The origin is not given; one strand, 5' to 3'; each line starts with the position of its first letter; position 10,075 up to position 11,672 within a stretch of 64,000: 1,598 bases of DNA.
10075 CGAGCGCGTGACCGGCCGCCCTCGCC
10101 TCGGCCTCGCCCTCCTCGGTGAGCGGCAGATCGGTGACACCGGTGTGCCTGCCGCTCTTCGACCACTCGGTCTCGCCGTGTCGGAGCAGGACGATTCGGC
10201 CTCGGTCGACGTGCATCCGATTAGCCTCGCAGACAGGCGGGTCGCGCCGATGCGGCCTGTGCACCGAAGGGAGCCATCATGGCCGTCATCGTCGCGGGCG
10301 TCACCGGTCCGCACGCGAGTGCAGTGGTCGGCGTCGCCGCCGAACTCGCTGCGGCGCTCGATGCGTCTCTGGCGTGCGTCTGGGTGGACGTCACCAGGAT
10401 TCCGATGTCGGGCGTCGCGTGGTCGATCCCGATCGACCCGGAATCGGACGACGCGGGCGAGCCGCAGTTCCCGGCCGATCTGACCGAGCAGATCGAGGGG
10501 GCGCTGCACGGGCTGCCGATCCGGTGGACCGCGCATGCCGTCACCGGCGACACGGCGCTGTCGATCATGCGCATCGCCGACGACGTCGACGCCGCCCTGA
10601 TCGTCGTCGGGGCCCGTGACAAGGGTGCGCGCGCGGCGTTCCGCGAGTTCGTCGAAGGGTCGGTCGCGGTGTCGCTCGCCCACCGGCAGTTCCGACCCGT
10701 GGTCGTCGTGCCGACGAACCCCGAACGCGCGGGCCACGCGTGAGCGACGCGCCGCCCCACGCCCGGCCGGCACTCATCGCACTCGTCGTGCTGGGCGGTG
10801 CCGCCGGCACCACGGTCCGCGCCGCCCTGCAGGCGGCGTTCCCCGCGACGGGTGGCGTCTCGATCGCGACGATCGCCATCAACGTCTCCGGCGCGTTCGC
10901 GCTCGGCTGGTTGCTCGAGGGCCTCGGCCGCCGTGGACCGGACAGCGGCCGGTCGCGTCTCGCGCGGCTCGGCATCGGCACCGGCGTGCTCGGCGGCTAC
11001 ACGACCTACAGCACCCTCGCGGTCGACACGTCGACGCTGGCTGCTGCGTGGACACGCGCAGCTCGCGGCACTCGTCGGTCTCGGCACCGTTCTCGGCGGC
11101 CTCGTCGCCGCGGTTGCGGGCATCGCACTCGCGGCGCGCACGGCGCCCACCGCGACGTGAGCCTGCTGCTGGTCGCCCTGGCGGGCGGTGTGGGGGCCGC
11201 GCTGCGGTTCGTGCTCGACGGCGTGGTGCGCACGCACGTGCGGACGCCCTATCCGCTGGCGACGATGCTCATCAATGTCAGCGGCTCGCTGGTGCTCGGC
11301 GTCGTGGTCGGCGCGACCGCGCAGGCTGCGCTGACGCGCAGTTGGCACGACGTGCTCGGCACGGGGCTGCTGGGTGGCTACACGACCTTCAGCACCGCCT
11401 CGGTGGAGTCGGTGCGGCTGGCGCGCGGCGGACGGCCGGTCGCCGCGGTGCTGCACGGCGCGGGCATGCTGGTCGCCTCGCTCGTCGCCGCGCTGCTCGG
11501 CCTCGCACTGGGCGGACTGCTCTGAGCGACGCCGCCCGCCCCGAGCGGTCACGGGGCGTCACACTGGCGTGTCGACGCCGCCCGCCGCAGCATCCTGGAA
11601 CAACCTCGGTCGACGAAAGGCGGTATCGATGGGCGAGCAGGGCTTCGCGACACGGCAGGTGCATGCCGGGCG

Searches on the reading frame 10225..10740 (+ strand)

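Call 36: search_protein_families(library=pfam, max_evalue=0.01, proteins=[window:10225-10740:+])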
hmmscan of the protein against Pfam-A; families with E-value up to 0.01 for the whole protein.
window:10225-10740:+ (172 aa): 1 family
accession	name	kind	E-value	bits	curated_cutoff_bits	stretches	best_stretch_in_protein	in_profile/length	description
PF00582.32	Usp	-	6e-11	43.5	24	1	22-163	5-141/141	Universal stress protein family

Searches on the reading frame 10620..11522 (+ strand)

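Call 36: search_protein_families(library=pfam, max_evalue=0.01, proteins=[window:10620-11522:+])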
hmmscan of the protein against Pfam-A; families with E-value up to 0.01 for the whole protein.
window:10620-11522:+ (301 aa): 1 family
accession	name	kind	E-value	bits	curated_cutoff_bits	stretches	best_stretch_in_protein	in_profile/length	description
PF02537.21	CRCB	-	6.1e-36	123.3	32.9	2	183-295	1-103/103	CrcB-like protein, Camphor Resistance (CrcB)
